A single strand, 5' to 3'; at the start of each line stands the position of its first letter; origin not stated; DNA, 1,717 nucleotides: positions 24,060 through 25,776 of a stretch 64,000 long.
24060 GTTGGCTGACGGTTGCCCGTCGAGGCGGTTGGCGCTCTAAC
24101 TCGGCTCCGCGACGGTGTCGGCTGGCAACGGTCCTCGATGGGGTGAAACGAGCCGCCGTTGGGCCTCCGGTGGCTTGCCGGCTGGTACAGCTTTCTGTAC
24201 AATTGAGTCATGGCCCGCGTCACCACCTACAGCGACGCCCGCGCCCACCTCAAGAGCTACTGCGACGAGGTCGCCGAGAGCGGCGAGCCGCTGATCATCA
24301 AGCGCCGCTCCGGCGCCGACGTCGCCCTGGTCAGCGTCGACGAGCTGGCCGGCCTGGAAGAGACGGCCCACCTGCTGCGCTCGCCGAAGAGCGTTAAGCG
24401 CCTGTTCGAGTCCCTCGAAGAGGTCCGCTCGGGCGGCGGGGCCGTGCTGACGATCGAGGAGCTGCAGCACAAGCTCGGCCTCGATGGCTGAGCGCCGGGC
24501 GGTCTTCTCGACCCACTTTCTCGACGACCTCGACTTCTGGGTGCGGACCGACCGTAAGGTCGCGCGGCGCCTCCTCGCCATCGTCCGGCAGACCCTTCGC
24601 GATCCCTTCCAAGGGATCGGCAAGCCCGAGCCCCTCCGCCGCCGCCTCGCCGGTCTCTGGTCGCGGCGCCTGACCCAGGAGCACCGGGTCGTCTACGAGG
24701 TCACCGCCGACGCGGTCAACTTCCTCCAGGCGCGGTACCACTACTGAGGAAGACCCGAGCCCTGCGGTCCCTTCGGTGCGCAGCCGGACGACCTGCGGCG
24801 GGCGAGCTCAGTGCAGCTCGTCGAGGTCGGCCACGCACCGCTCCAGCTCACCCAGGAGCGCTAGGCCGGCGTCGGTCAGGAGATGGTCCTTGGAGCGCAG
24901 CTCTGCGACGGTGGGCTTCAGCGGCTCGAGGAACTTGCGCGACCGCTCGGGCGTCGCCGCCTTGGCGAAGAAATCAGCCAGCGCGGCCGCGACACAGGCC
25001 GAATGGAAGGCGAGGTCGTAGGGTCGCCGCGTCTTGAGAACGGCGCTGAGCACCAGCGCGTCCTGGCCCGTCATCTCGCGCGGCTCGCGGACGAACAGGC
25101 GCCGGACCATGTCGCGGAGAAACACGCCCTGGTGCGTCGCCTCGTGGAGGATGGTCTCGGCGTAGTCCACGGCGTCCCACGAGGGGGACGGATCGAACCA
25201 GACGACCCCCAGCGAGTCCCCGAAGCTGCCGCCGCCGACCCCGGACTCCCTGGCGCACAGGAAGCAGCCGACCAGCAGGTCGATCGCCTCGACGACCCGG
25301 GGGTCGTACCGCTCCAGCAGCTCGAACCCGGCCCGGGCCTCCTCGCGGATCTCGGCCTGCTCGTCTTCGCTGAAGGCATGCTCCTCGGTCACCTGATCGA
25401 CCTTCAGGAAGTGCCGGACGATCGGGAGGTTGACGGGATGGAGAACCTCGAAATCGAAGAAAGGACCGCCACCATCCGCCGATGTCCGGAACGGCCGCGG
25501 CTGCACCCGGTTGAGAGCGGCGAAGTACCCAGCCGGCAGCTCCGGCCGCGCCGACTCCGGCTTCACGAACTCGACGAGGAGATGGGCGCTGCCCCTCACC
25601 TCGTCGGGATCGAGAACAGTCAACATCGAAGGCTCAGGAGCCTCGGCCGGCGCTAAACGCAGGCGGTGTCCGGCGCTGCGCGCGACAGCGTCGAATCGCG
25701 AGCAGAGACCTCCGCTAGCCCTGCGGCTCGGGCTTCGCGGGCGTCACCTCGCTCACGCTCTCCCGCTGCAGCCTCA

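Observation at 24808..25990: Small tandem-repeat protein gene immediately upstream of, and co-directional with, a HEXXH-motif protein: possible substrate/modifier pair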

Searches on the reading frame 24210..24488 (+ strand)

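Call 4: search_protein_families(library=pfam, proteins=[window:24210-24488:+], max_evalue=1)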
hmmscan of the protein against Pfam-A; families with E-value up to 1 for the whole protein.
window:24210-24488:+ (93 aa): 2 families
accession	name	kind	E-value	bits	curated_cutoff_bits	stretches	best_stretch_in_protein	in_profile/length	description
PF02604.26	PhdYeFM_antitox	-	1.4e-17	63.7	29.8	1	4-74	3-73/74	Antitoxin Phd_YefM, type II toxin-antitoxin system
PF12910.14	PHD_like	-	0.023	15.2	27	1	1-47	1-48/141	Antitoxin of toxin-antitoxin, RelE / RelB, TA system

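Call 5: search_protein_families(library=ncbifam, proteins=[window:24210-24488:+], max_evalue=1)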
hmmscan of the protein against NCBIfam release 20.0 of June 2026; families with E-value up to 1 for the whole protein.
window:24210-24488:+ (93 aa): 3 families
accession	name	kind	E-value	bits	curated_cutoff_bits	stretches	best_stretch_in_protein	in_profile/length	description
NF008499.0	PRK11409.1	equivalog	7.8e-18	64.4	121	1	3-79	2-78/83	YoeB-YefM toxin-antitoxin system antitoxin YefM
TIGR01552.1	phd_fam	subfamily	1.9e-08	33.5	20.8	1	6-57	3-53/53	type II toxin-antitoxin system prevent-host-death family antitoxin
NF048017.1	antitoxin_RelB_like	equivalog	0.019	15.1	50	1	67-92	44-69/70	type II toxin-antitoxin system RelB family antitoxin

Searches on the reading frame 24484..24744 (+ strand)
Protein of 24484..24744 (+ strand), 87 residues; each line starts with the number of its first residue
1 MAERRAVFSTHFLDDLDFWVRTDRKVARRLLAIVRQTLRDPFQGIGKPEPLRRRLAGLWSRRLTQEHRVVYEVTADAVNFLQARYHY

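Call 4: search_protein_families(library=pfam, proteins=[window:24484-24744:+], max_evalue=1)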
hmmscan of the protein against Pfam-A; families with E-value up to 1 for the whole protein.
window:24484-24744:+ (87 aa): 2 families
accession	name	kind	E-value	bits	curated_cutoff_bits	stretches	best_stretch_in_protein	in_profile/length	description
PF06769.20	YoeB_toxin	-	2.2e-32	111.4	27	1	8-87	1-80/80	YoeB-like toxin of bacterial type II toxin-antitoxin system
PF05016.21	ParE_toxin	-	0.0083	17.1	23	1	13-76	11-74/89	ParE toxin of type II toxin-antitoxin system, parDE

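Call 5: search_protein_families(library=ncbifam, proteins=[window:24484-24744:+], max_evalue=1)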
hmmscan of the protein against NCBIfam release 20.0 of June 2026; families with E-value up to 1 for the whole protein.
window:24484-24744:+ (87 aa): 1 family
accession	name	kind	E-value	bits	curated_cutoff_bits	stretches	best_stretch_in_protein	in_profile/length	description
TIGR02116.1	toxin_Txe_YoeB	equivalog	3.5e-30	104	51.8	1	8-87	1-80/80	Txe/YoeB family addiction module toxin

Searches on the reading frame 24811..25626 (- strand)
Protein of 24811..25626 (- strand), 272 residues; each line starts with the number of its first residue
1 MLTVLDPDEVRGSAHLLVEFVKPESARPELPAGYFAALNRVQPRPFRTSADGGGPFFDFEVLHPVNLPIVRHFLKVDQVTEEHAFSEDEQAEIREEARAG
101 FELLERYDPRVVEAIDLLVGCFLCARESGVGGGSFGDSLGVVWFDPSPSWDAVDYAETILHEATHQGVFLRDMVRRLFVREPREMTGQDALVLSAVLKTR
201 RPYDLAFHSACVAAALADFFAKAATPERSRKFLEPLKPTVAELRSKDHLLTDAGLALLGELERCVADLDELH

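Call 4: search_protein_families(library=pfam, proteins=[window:24811-25626:-], max_evalue=1)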
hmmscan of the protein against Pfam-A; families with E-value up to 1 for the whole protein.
window:24811-25626:- (272 aa): 0 families

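Call 5: search_protein_families(library=ncbifam, proteins=[window:24811-25626:-], max_evalue=1)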
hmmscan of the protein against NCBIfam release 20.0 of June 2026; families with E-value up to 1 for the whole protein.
window:24811-25626:- (272 aa): 1 family
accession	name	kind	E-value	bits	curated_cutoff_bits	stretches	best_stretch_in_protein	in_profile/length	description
TIGR04267.2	mod_HExxH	domain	5.6e-17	62.3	40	1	98-260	2-176/177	aKG-HExxH-type peptide beta-hydroxylase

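Call 6: find_homologous_proteins(query=window:24811-25626:-)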
Query window:24811-25626:- (272 aa): 9 proteins with E <= 0.001 among 2509 candidates.
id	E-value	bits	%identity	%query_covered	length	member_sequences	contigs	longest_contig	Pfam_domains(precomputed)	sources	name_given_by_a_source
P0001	2.4e-176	603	99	100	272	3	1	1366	-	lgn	-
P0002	1.9e-105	370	65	97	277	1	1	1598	-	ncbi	-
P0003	5.4e-103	362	64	97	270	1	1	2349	-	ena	-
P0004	5.3e-95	336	66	85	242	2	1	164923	-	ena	-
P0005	9.3e-71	257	63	70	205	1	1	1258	-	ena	-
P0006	3.5e-67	245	73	54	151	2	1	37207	-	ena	-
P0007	1.1e-18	86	43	55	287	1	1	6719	-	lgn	-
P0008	4.1e-17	81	39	55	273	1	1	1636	-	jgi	jgi:hypothetical protein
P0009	3.0e-16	78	32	67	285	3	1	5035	-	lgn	-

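Call 8: find_encoding_contigs(protein=P0004, flank=6000, max_places=3)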
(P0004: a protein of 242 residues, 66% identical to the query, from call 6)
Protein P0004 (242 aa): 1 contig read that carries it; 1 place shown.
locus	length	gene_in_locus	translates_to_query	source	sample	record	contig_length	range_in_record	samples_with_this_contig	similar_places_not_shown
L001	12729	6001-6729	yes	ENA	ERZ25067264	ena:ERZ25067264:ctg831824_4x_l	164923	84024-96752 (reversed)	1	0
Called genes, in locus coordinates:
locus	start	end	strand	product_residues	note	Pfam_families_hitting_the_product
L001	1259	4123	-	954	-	PF00069:Pkinase, PF01636:APH (faint), PF07714:PK_Tyr_Ser-Thr, PF03109:ABC1 (weak), PF17667:Pkinase_fungal (weak), PF14531:Kinase-like (weak), PF26549:Tricorn_N, PF07676:PD40, +2 more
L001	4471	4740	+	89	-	-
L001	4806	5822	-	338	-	PF02796:HTH_7 (faint), PF13384:HTH_23, PF13518:HTH_28, PF13551:HTH_29, PF13565:HTH_32, PF13592:HTH_33, PF13358:DDE_3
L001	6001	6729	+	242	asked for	-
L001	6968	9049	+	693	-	PF07626:PSD3, PF07637:PSD5, PF07631:PSD4, PF07627:PSCyt3, PF07624:PSD2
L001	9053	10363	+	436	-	PF07586:HXXSHH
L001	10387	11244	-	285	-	PF03009:GDPD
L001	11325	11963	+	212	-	PF03781:FGE-sulfatase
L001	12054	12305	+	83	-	PF00069:Pkinase, PF07714:PK_Tyr_Ser-Thr (weak)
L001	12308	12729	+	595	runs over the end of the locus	PF00069:Pkinase, PF07714:PK_Tyr_Ser-Thr, PF14531:Kinase-like (weak), PF26549:Tricorn_N (faint), PF07676:PD40 (faint)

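Call 9: find_encoding_contigs(protein=P0006, flank=6000, max_places=3)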
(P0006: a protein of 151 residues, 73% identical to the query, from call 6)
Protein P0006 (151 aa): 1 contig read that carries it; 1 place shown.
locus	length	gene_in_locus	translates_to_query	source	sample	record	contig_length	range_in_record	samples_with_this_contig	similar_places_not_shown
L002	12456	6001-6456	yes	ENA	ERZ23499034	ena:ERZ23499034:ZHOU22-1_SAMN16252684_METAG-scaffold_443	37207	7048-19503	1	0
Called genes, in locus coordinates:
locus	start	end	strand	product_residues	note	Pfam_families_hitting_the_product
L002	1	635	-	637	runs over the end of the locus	PF00246:Peptidase_M14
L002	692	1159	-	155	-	PF16347:SGSH_C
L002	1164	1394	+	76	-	PF00291:PALP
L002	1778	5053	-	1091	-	PF00072:Response_reg (weak), PF00990:GGDEF, PF00563:EAL, PF00990:GGDEF, PF00563:EAL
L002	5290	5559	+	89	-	-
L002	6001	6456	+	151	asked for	-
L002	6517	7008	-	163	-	PF00282:Pyridoxal_deC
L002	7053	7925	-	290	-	-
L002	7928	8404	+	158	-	PF01329:Pterin_4a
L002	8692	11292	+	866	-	PF07715:Plug, PF00593:TonB_dep_Rec_b-barrel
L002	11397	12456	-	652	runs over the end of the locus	PF13205:Big_5 (weak), PF01839:FG-GAP (faint), PF13517:FG-GAP_3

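Call 17: find_encoding_contigs(protein=P0007, flank=6000, max_places=3)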
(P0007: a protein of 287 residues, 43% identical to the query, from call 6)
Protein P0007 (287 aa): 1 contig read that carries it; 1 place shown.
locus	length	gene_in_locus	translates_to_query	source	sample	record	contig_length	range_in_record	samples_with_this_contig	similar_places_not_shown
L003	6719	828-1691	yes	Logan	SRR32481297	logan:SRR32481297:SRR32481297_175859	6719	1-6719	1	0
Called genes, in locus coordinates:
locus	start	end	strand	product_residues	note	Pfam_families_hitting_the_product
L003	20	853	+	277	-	-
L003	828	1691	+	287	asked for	-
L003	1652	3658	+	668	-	PF04055:Radical_SAM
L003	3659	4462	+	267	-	-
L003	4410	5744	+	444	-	PF07690:MFS_1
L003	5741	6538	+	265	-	-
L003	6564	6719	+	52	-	?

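Call 18: find_encoding_contigs(protein=P0009, flank=6000, max_places=3)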
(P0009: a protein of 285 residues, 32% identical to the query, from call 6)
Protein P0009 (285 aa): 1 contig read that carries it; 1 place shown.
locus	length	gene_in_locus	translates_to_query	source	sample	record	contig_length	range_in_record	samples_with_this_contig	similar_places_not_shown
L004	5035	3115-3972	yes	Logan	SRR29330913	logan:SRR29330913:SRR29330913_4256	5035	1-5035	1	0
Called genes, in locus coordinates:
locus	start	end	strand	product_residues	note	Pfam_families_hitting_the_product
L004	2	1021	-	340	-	?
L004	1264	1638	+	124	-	-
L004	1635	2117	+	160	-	-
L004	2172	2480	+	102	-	-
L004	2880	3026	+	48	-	-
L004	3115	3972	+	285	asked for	-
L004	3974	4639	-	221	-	PF23894:LD_SV2 (faint), PF13576:Pentapeptide_3 (weak), PF00805:Pentapeptide, PF13599:Pentapeptide_4, PF13576:Pentapeptide_3, PF00805:Pentapeptide (weak)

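Call 29: search_solved_structures(query=A1, max_evalue=1, show_alignments=2)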
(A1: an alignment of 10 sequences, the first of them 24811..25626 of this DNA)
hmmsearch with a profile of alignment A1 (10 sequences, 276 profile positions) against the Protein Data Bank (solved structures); distinct sequences matched with E-value up to 1: 1.
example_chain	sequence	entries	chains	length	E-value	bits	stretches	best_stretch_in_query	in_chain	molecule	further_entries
8s5f_A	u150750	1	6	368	0.075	15.7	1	152-271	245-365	ChlH from Chlorogloeopsis sp.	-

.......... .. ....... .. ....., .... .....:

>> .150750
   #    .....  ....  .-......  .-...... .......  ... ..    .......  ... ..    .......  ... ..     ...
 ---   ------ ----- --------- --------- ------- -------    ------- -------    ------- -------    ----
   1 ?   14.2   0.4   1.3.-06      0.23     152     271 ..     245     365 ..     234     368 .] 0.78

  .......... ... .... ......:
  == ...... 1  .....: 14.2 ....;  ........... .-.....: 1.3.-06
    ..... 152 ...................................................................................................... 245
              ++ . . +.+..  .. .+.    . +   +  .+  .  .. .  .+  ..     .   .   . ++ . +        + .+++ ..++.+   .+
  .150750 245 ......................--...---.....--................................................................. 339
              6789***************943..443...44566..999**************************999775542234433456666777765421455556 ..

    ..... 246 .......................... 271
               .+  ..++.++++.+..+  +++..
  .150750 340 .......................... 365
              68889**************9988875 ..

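Call 33: find_related_loci(query=A3, collection=genome_contigs, flank=8000)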
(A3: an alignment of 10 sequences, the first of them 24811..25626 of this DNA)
Query A3 (272 aa) in genome_contigs; peptide patterns used: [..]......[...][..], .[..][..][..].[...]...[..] (x = any residue, [..] = any of these).
32 stretches matched a pattern; 2 encode a relative of the query (tblastn E <= 1e-3); 2 distinct loci.
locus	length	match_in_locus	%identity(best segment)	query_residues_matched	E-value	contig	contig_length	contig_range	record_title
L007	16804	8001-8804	66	1-267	3e-106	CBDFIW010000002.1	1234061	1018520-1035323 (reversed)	MAG: Bryobacterales bacterium isolate a16c973b-f436-4e7a-b46b-e4efcddd1fd4 genome assembly, contig: contig_2, whole geno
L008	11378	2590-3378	38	2-265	4e-55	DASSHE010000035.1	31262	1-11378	MAG TPA_asm: Solirubrobacterales bacterium isolate SMAG_U1051 k141_273341, whole genome shotgun sequence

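Call 37: find_related_loci(query=A4, collection=metagenome_contigs, flank=5000)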
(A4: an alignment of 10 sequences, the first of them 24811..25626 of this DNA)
Query A4 (272 aa) in metagenome_contigs; peptide patterns used: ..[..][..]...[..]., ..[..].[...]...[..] (x = any residue, [..] = any of these).
327 stretches matched a pattern; 35 encode a relative of the query (tblastn E <= 1e-3); 35 distinct loci.
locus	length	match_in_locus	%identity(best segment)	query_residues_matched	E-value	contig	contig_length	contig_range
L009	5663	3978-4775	64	1-265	2e-109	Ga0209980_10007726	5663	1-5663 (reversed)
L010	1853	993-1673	44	34-261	6e-60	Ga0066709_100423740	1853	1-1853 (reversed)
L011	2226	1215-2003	37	1-262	3e-55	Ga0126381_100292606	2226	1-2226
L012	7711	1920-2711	33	2-261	8e-47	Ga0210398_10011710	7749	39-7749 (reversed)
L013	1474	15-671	35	54-272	2e-39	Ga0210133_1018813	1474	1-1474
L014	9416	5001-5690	34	37-270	3e-38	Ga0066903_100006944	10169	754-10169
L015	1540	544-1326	34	4-265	8e-39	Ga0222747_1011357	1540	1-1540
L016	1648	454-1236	31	1-258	3e-38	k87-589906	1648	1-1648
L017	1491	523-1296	34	10-267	5e-38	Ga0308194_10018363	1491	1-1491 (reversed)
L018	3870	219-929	36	34-271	1e-36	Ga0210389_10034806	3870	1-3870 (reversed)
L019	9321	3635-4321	31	37-265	4e-34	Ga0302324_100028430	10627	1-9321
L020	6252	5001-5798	30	5-263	4e-30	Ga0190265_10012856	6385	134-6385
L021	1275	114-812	29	34-261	4e-27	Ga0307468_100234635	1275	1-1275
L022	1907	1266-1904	31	9-223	5e-26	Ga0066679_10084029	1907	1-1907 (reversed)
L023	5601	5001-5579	31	85-271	3e-25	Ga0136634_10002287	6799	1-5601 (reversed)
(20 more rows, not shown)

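Call 40: predict_structure(alignment_id=A3)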
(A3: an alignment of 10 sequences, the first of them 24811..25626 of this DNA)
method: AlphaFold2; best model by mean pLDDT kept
length: 272 residues; sequences in the alignment: 10
mean_pLDDT: 93.4   pTM: 0.92
mean pLDDT of the five models: 93.4, 92.5, 92.2, 92.0, 85.1
residues with pLDDT >= 90: 233; 70-90: 34; 50-70: 5; < 50: 0
segments of 3 or more residues with pLDDT < 50: none
pLDDT, mean of each block of 10 residues (from residue 1): 96 94 76 92 89 85 95 93 96 96 96 96 90 89 94 96 98 96 91 95 97 98 92 97 98 98 94 77
secondary structure, 60 per line:
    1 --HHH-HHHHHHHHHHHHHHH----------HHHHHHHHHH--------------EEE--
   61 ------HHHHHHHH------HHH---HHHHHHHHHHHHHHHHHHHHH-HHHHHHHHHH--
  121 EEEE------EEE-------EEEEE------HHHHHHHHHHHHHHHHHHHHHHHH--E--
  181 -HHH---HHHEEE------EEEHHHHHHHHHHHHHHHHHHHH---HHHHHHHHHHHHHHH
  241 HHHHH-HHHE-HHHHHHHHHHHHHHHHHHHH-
elements in order: H7-21 H32-41 E56-58 H67-74 H87-107 H109-118 E121-124 E131-133 E141-145 H152-175 E191-193 E200-202 H203-222 H226-245 H252-271

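Call 43: fold_search(model_id=the predicted structure, library=pdb)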
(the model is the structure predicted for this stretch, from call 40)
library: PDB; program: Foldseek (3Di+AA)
matches with E <= 10: 168; with E <= 0.001: 5
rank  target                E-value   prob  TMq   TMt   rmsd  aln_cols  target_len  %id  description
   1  8s5f_F                2.5e-08  1.00  0.61  0.52  10.1       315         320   17  Crystal structure of the HExxH domain of ChlBHExxH a novel alpha-ketoglutarate dependent oxygenase (released 2024-10-02)
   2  8s5f_A                7.2e-08  1.00  0.63  0.51   9.1       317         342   16  Crystal structure of the HExxH domain of ChlBHExxH a novel alpha-ketoglutarate dependent oxygenase (released 2024-10-02)
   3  8s5f_D                1.5e-07  1.00  0.61  0.51   9.9       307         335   18  Crystal structure of the HExxH domain of ChlBHExxH a novel alpha-ketoglutarate dependent oxygenase (released 2024-10-02)
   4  8s5f_E                1.9e-07  1.00  0.61  0.51  10.1       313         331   17  Crystal structure of the HExxH domain of ChlBHExxH a novel alpha-ketoglutarate dependent oxygenase (released 2024-10-02)
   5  22ob                  4.4e-05  1.00  0.57  0.39   4.4       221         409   18  Crystal structure of SjiH-Ni (released 2026-02-11)
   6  4l7a_A                4.2e-01  0.35  0.35  0.36  11.8       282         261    9  Crystal structure of a putative zinc-binding metallo-peptidase (BACCAC_01431) from Bacteroides caccae ATCC 43185 at 2. (released 2013-07-03)
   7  6vdz                  5.2e-01  0.09  0.17  0.16  17.2       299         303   13  Crystal structure of reduced SfmD by soaking with sodium hydrosulfite (released 2021-03-10)
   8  3zxp_B                5.7e-01  0.12  0.23  0.17  18.9       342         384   12  Structural and Functional Analyses of the Bro1 Domain Protein BROX (released 2011-11-16)
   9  4l7a_B                8.6e-01  0.18  0.27  0.28  11.0       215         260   12  Crystal structure of a putative zinc-binding metallo-peptidase (BACCAC_01431) from Bacteroides caccae ATCC 43185 at 2. (released 2013-07-03)
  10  9eve_A                9.5e-01  0.18  0.19  0.26  12.6       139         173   11  Crystal structure of the ARM domain of human ZNFX1 (released 2025-04-09)
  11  3gjx_A                1.4e+00  0.07  0.19  0.07  19.4       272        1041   10  Crystal Structure of the Nuclear Export Complex CRM1-Snurportin1-RanGTP (released 2009-05-26)
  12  3oux_A                1.5e+00  0.08  0.23  0.14  16.6       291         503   12  Structure of beta-catenin with phosphorylated Lef-1 (released 2010-11-24)
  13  8fbo_A                1.6e+00  0.51  0.23  0.24   7.2       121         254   19  Improving the secretion of designed protein assemblies through negative design of cryptic transmembrane domains (released 2023-03-22)
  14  2ra1                  1.6e+00  0.08  0.19  0.13  19.3       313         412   10  Crystal structure of the N-terminal part of the bacterial S-layer protein SbsC (released 2008-08-19)
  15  5xaz_D                1.7e+00  0.06  0.19  0.21  17.6       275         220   13  Crystal structure of full length native tylp, a tetr regulator from streptomyces fradiae (released 2017-08-02)
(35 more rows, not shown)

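Call 56: search_protein_families(library=ncbifam, proteins=[L012:1009-1887:+, L012:1914-2780:+, L012:2785-3975:+], max_evalue=1)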
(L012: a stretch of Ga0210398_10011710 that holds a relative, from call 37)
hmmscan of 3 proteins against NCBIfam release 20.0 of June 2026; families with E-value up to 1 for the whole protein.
L012:1009-1887:+ (293 aa): 1 family
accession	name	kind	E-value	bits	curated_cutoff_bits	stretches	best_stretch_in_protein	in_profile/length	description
TIGR04267.2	mod_HExxH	domain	4.1e-12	46.5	40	1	119-281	2-176/177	aKG-HExxH-type peptide beta-hydroxylase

L012:1914-2780:+ (289 aa): 1 family
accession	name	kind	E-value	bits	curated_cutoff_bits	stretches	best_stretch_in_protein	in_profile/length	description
TIGR04267.2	mod_HExxH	domain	6.5e-18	65.3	40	1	106-265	5-176/177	aKG-HExxH-type peptide beta-hydroxylase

L012:2785-3975:+ (397 aa): 11 families
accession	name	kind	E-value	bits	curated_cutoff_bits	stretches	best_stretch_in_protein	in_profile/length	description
NF041177.1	Cyp119_Thmprot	equivalog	3.7e-50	170.7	680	1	8-371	2-345/368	cytochrome P450 Cyp119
TIGR04458.1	CYP450_TxtE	equivalog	1.1e-48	165.9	500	1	2-393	8-401/403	4-nitrotryptophan synthase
TIGR04538.1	P450_cycloAA_1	subfamily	4.8e-47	160.7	500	1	4-392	8-392/395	cytochrome P450, cyclodipeptide synthase-associated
TIGR04515.1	P450_rel_GT_act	subfamily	1.3e-43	149.8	343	1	5-392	31-385/386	P450-derived glycosyltransferase activator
NF045816.1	PentlenlactSyn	equivalog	1.8e-39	135.6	700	1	27-392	37-394/396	pentalenolactone synthase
NF041802.1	P450_SolI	exception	9.9e-29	100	850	1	8-371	33-400/424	solanimycin biosynthesis cytochrome P450 SolI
NF050147.1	aminopyruv_ApyO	equivalog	7.8e-16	57.7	525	1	84-372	85-398/444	RiPP biosynthesis cytochrome P450 ApyO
NF045812.1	PentlenOxigase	equivalog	8.5e-13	47.9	800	1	266-367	300-410/444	pentalenene oxygenase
NF051859.1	AlbFlvMonOxTrpSyn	equivalog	0.00043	19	700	1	217-365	252-426/457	bifunctional albaflavenone monooxygenase/terpene synthase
NF037963.1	heterocyst_HetZ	equivalog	0.01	14.7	550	1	82-157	194-274/366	heterocyst differentiation protein HetZ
NF053744.1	FAProxCypCBc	equivalog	0.012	14.3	600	1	77-333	82-341/416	CYP152 family fatty-acid peroxygenase CypC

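Call 81: find_encoding_contigs(protein=P0002, flank=3000, max_places=2)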
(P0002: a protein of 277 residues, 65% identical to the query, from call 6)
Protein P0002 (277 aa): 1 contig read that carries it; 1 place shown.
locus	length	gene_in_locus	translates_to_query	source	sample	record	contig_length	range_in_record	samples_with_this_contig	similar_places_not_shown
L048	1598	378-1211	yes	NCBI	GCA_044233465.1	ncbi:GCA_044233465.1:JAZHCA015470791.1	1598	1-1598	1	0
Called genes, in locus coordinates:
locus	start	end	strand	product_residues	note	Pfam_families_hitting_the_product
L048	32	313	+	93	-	-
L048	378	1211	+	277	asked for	-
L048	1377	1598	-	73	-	?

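Call 82: find_encoding_contigs(protein=P0003, flank=3000, max_places=2)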
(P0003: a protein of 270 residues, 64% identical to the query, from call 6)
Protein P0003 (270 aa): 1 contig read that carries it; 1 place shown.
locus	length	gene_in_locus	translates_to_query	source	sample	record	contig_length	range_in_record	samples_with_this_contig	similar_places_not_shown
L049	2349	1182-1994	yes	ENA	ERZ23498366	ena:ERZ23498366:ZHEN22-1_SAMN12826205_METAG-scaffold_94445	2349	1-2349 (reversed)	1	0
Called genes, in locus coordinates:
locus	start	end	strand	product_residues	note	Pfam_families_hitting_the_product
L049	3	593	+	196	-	?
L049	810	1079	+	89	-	-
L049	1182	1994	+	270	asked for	-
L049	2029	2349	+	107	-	?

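Call 85: find_encoding_contigs(protein=P0001, flank=3000, max_places=2)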
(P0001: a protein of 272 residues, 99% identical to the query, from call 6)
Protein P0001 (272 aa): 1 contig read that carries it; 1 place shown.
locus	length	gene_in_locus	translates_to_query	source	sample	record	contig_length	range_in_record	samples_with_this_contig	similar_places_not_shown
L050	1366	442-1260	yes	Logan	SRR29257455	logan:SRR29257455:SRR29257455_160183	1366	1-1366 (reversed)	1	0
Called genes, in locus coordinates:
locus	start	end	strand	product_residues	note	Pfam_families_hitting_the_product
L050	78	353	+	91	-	-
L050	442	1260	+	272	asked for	-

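Call 88: search_protein_families(library=padloc, proteins=[window:24811-25626:-], max_evalue=0.1)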
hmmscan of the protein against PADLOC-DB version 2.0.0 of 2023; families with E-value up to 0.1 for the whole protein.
window:24811-25626:- (272 aa): 1 family
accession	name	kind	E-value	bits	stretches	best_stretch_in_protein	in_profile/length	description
PDLC02778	SspC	-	0.0054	12.5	1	178-246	880-948/1053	SspC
